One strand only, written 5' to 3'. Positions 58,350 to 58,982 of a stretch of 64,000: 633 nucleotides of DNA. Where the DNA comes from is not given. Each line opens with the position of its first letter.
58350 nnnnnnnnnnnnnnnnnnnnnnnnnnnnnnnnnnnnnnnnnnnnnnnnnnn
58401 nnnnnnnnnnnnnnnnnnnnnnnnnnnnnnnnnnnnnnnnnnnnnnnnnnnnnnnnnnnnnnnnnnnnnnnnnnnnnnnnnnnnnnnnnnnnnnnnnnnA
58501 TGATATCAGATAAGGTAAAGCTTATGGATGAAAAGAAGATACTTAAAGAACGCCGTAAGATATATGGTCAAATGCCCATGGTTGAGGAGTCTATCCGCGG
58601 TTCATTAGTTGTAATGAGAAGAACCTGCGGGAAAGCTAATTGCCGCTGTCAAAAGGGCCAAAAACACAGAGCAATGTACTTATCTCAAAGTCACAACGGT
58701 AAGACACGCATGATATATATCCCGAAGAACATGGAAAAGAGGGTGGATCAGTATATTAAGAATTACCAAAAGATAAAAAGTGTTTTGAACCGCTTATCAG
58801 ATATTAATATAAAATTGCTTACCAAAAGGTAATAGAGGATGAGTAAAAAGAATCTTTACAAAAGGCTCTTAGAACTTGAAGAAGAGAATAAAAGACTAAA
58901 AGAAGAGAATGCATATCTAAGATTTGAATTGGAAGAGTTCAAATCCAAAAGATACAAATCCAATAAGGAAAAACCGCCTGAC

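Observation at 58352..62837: Nested insertion sequences: an IS21-family element (istAB) inserted into the transposase gene of an IS66-family element, both with intact target-site duplications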

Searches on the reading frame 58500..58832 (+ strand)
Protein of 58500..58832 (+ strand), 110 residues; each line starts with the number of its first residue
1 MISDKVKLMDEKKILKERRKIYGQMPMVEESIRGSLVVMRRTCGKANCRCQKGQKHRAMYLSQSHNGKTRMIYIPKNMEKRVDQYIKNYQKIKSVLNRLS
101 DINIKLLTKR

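Call 9: search_protein_families(library=pfam, proteins=[window:58500-58829:+], max_evalue=0.01)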
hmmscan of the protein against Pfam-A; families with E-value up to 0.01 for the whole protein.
seq(110 aa): 1 family
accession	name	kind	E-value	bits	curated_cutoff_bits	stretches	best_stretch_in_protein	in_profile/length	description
PF20586.3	DUF6788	-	3.3e-20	72.6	27.2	1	13-109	3-102/103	Family of unknown function (DUF6788)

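Call 10: search_protein_families(library=ncbifam, proteins=[window:58500-58829:+], max_evalue=0.01)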
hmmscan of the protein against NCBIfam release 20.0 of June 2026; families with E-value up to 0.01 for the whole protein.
seq(110 aa): 0 families

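Call 12: find_encoding_contigs(protein=window:58500-58832:+, flank=5000, max_places=10)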
Protein window:58500-58832:+ (110 aa): no gene with exactly this product is on record in the collection.

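Call 14: find_encoding_contigs(protein=window:58524-58832:+, flank=5000, max_places=10)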
Protein window:58524-58832:+ (102 aa): no gene with exactly this product is on record in the collection.

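Call 48: find_homologous_proteins(query=window:58500-58829:+, max_evalue=0.001)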
Query seq(110 aa) (110 aa): 79 proteins with E <= 0.001 among 79 candidates.
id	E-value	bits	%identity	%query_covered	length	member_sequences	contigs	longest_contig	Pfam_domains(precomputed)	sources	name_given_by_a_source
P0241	4.3e-55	201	92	93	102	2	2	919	PF20586.4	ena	-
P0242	3.2e-51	189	90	93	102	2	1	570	PF20586.4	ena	-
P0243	5.9e-43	162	72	93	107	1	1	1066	PF20586.4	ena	-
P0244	8.2e-43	162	74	94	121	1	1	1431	PF20586.4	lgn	-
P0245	1.0e-41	159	73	92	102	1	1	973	PF20586.4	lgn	-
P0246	1.0e-40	155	70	93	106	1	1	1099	PF20586.4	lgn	-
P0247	1.4e-40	155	69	93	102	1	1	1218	PF20586.4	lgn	-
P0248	1.8e-40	155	71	92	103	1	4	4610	PF20586.4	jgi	jgi:hypothetical protein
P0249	5.8e-40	153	70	93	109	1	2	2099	PF20586.4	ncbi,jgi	jgi:hypothetical protein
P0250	3.5e-39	150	70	93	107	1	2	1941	PF20586.4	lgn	-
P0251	5.0e-39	150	67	93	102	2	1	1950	PF20586.4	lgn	-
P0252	8.7e-39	149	69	92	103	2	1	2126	PF20586.4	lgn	-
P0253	1.1e-38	149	69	93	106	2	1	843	PF20586.4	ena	-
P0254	1.7e-38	148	68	93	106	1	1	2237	PF20586.4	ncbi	ncbi:MAG: DUF6788 family protein [Minisyncoccia bacterium]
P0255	2.9e-38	147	65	93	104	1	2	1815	PF20586.4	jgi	jgi:hypothetical protein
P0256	3.3e-38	147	68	90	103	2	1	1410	PF20586.4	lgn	-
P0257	5.2e-38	147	69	90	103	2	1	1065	PF20586.4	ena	-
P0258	5.6e-38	147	66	93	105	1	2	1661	PF20586.4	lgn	-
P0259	2.6e-37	144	66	93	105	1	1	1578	PF20586.4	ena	-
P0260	5.8e-37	143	67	93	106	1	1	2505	PF20586.4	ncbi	-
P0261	8.9e-37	143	66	92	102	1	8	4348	PF20586.4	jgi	jgi:hypothetical protein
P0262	1.1e-36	142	62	93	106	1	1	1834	PF20586.4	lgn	-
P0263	1.6e-36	142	65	92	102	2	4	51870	PF20586.4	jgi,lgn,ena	jgi:arginine/lysine/ornithine decarboxylase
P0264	2.5e-36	141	61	100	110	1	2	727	PF20586.4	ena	-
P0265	4.0e-36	141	64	93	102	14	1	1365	PF20586.4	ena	-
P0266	5.0e-36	140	64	92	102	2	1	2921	PF20586.4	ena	-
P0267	5.3e-36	140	62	93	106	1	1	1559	PF20586.4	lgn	-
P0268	6.0e-36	140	61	91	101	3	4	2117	PF20586.4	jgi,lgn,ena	-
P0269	7.2e-36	140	62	93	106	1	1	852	PF20586.4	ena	-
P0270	1.1e-35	139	63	93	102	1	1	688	PF20586.4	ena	-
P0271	1.3e-35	139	64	91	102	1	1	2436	PF20586.4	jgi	-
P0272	1.7e-35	139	63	92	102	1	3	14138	PF20586.4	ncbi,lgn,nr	ncbi:MAG: hypothetical protein KJ706_05360 [Candidatus Omnitrophica bacterium]|nr:hypothetical prote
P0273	3.4e-35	138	62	93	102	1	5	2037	PF20586.4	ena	-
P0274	4.1e-35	137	61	93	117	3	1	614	PF20586.4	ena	-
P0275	5.3e-35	137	63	93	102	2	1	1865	PF20586.4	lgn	-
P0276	7.5e-35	137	61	93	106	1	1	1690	PF20586.4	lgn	-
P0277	1.2e-34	136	63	93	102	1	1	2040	PF20586.4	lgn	-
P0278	1.3e-34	136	64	93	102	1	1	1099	PF20586.4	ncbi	-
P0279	1.3e-34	136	63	92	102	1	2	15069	PF20586.4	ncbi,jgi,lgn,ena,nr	ncbi:MAG: hypothetical protein KKD11_05445 [Candidatus Omnitrophica bacterium]|nr:hypothetical prote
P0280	1.3e-34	136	62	93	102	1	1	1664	PF20586.4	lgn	-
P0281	1.4e-34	136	64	91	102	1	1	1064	PF20586.4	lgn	-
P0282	2.0e-34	135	63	93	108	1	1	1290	PF20586.4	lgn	-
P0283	2.5e-34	135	65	93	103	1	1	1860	PF20586.4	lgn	-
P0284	3.0e-34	135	61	93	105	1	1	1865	PF20586.4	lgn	-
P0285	3.2e-34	134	63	93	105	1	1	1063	PF20586.4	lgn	-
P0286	4.1e-34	134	61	93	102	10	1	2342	PF20586.4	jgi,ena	-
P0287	5.0e-34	134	61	93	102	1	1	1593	PF20586.4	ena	-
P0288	5.1e-34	134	61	93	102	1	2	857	PF20586.4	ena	-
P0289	1.9e-33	132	62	93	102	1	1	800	PF20586.4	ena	-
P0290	3.3e-33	131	58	93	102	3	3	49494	PF20586.4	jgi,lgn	jgi:hypothetical protein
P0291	4.7e-33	131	62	90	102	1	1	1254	PF20586.4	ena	-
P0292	5.9e-33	130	60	93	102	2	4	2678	PF20586.4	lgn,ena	-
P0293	6.8e-33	130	61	93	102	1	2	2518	PF20586.4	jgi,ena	-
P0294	1.2e-32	129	58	93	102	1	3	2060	PF20586.4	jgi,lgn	jgi:hypothetical protein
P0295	4.0e-32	128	61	90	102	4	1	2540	PF20586.4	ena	-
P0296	5.8e-32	127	59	93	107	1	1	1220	PF20586.4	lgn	-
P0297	7.7e-32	127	56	92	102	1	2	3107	PF20586.4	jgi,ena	-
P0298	2.0e-31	126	58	93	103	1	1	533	PF20586.4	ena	-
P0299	3.4e-29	118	51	92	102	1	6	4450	PF20586.4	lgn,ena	-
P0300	1.2e-21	94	57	69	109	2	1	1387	PF20586.4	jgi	jgi:hypothetical protein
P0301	2.8e-19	87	53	69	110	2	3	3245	PF20586.4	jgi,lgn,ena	-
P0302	3.4e-14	70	49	63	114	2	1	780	PF20586.4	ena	-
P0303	3.6e-14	70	49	65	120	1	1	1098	PF20586.4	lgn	-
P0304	4.9e-14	70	46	72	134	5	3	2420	PF20586.4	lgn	-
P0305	2.0e-13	68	49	63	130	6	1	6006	PF20586.4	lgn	-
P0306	2.2e-13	68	46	65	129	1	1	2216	PF20586.4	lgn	-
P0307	3.5e-13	67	44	65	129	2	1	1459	PF20586.4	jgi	-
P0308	4.4e-13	67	46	65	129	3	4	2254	PF20586.4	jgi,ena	jgi:hypothetical protein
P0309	5.6e-13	66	43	69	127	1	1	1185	PF20586.4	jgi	jgi:hypothetical protein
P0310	7.6e-13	66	43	69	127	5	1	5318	PF20586.4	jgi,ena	jgi:hypothetical protein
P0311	8.6e-13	66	45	69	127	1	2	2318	PF20586.4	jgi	jgi:hypothetical protein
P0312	1.5e-12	65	43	69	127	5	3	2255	PF20586.4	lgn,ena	-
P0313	1.5e-12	65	45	69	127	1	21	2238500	PF20586.4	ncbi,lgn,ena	-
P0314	3.0e-12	64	43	69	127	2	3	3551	PF20586.4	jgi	-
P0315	4.8e-12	63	46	63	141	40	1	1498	PF20586.4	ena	-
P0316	7.1e-12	63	43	69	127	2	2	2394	PF20586.4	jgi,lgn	jgi:hypothetical protein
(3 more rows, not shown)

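Call 51: find_encoding_contigs(protein=P0313, flank=3000, max_places=6)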
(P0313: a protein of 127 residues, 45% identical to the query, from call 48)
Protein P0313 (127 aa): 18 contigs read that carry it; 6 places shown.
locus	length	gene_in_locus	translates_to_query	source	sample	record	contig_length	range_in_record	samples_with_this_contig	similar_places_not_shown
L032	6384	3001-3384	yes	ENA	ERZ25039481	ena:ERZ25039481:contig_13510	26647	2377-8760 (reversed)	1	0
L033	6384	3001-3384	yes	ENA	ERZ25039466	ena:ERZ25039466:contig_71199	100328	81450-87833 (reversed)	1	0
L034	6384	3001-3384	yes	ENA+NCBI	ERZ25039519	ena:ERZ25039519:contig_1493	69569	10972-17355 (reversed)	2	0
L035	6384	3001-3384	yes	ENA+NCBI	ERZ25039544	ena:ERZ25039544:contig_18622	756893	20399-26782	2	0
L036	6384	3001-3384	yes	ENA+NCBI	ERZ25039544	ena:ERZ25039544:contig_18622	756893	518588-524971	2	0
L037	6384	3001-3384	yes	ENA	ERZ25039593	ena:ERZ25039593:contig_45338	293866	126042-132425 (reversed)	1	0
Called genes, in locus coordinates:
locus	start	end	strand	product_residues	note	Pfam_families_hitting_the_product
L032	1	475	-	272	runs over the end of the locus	-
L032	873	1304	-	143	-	-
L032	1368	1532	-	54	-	-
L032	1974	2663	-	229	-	PF12697:Abhydrolase_6 (weak), PF12146:Hydrolase_4 (weak)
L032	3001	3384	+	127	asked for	PF20586:DUF6788 (weak)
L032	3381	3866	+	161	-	-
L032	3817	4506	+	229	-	PF01609:DDE_Tnp_1 (faint)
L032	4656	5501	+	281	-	-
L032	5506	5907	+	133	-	-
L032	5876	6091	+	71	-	-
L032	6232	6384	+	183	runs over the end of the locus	-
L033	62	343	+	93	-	-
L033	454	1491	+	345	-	PF13243:SQHop_cyclase_C (faint)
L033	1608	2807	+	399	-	PF00072:Response_reg, PF01339:CheB_methylest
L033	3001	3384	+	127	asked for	PF20586:DUF6788 (weak)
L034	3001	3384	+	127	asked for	PF20586:DUF6788 (weak)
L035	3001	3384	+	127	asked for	PF20586:DUF6788 (weak)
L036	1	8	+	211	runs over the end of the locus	PF02321:OEP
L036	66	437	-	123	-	-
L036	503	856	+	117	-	-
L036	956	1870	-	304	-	PF13384:HTH_23 (faint), PF13936:HTH_38, PF00665:rve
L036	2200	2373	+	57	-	-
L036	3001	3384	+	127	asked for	PF20586:DUF6788 (weak)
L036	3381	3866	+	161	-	-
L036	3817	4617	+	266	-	PF01609:DDE_Tnp_1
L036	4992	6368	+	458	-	PF03629:SASA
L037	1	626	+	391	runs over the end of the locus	-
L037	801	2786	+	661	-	PF00515:TPR_1 (weak), PF13414:TPR_11, PF13432:TPR_16 (weak), PF07719:TPR_2 (weak), PF13371:TPR_9 (weak), PF00515:TPR_1, PF07719:TPR_2 (weak), PF13414:TPR_11, +6 more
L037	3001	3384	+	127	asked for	PF20586:DUF6788 (weak)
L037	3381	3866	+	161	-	-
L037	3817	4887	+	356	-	PF01609:DDE_Tnp_1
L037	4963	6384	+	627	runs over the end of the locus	PF07719:TPR_2 (faint), PF13431:TPR_17 (faint), PF00515:TPR_1 (weak), PF13181:TPR_8 (faint), PF13414:TPR_11, PF13432:TPR_16, PF00515:TPR_1, PF13414:TPR_11 (weak), +4 more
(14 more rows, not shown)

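Call 53: search_protein_families(library=ncbifam, proteins=[L036:3381-3866:+, L036:3817-4617:+, L037:3817-4887:+], max_evalue=0.001)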
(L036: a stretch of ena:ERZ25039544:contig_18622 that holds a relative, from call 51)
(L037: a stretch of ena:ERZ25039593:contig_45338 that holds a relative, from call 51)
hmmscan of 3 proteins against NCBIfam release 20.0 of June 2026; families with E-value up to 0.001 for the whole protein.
L036:3381-3866:+ (161 aa): 0 families

L036:3817-4617:+ (266 aa): 3 families
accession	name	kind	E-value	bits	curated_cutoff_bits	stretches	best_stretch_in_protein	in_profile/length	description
NF033540.2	transpos_IS701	equivalog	6.1e-13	48.8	150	1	7-200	118-337/363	IS701 family transposase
NF033592.1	transpos_IS4_1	equivalog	3.9e-08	32.8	115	1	30-222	160-328/332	IS4 family transposase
NF049999.1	transpos_IS701_3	equivalog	1.4e-06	27.5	170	0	18-88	143-216/412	IS701 family transposase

L037:3817-4887:+ (356 aa): 3 families
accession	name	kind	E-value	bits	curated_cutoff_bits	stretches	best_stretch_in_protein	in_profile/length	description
NF033540.2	transpos_IS701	equivalog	1.3e-12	47.7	150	1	7-200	118-337/363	IS701 family transposase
NF033592.1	transpos_IS4_1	equivalog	4.4e-08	32.6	115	1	30-225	160-331/332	IS4 family transposase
NF049999.1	transpos_IS701_3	equivalog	6.5e-07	28.6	170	0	148-242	281-377/412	IS701 family transposase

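Call 56: predict_structure(alignment_id=A2)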
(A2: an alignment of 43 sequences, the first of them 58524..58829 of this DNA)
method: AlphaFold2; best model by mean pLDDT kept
length: 102 residues; sequences in the alignment: 43
mean_pLDDT: 90.6   pTM: 0.73
mean pLDDT of the five models: 90.6, 90.3, 89.8, 81.9, 76.0
residues with pLDDT >= 90: 72; 70-90: 30; 50-70: 0; < 50: 0
segments of 3 or more residues with pLDDT < 50: none
pLDDT, mean of each block of 10 residues (from residue 1): 91 89 92 79 85 95 94 95 95 94 79
secondary structure, 60 per line:
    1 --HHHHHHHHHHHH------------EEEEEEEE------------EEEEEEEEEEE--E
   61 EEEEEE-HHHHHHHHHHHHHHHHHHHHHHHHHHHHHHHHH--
elements in order: H3-14 E27-34 E47-57 E60-66 H68-100

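Call 59: fold_search(model_id=the predicted structure, library=pdb)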
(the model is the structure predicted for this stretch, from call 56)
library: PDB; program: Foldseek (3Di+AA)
matches with E <= 10: 587; with E <= 0.001: 0
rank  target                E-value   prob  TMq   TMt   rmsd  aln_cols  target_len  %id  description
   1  9bgk_E                2.2e-01  0.30  0.26  0.06  14.7        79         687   10  Structure of V.cholera DdmDE (2D:1E) in complex with DNA (released 2024-10-23)
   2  3j6x_78               3.4e-01  0.41  0.31  0.39  14.5        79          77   15  S. cerevisiae 80S ribosome bound with Taura syndrome virus (TSV) IRES, 5 degree rotation (Class II) (released 2014-06-11)
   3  9q6a_B                3.8e-01  0.28  0.34  0.18   9.7        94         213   15  Crystal structure of octameric COMMD-like protein MBK5214510 from Flavobacteriaceae bacterium (released 2025-10-01)
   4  7nsi_BT               3.8e-01  0.14  0.18  0.09  15.0        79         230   19  55S mammalian mitochondrial ribosome with mtRRF (pre) and tRNA(P/E) (released 2021-06-02)
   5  4v19_T                3.8e-01  0.11  0.16  0.08  14.7        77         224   18  Structure of the large subunit of the mammalian mitoribosome, part 1 of 2 (released 2014-10-08)
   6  6gb2_BT               4.1e-01  0.12  0.16  0.08  14.3        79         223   16  Unique features of mammalian mitochondrial translation initiation revealed by cryo-EM. This file contains the 39S rib (released 2018-08-08)
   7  4ce4_T                4.3e-01  0.14  0.18  0.16  15.2        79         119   20  39S large subunit of the porcine mitochondrial ribosome (released 2013-12-18)
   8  6ydw_BT               4.6e-01  0.13  0.18  0.09  14.9        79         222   18  55S mammalian mitochondrial ribosome with mtEFG1 and two tRNAMet (TI-POST) (released 2020-07-15)
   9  9xqs_a                4.9e-01  0.08  0.16  0.14  15.6        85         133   19  Structure of the inner peripheral region in the phage phiKZ baseplate complex (released 2026-02-11)
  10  8u0j_A                5.6e-01  0.21  0.26  0.07  13.3        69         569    6  DdmE in complex with guide and target DNA (released 2024-07-03)
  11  6bp6_A                5.9e-01  0.20  0.27  0.33   7.8        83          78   10  Crystal structure of Commd9 COMM domain (released 2018-08-15)
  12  6gef_F                5.9e-01  0.13  0.19  0.07   9.7        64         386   17  X-ray structure of the Yersinia pseudotuberculosis ATPase DotB (released 2018-05-30)
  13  8oh6_CF               6.3e-01  0.30  0.31  0.40  11.5        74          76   12  Crystal structure of the Candida albicans 80S ribosome in complex with Paromomycin (500umol) (released 2024-10-02)
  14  8oiq_BX               6.3e-01  0.11  0.18  0.09  14.8        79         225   18  39S mammalian mitochondrial large ribosomal subunit with mtRF1 and P-site tRNA (released 2023-06-14)
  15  4q0y_B                6.7e-01  0.09  0.14  0.12  16.4        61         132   16  Crystal structure of a thioesterase-like protein (CLOSPO_01618) from Clostridium sporogenes ATCC 15579 at 1.70 A resol (released 2014-06-18)
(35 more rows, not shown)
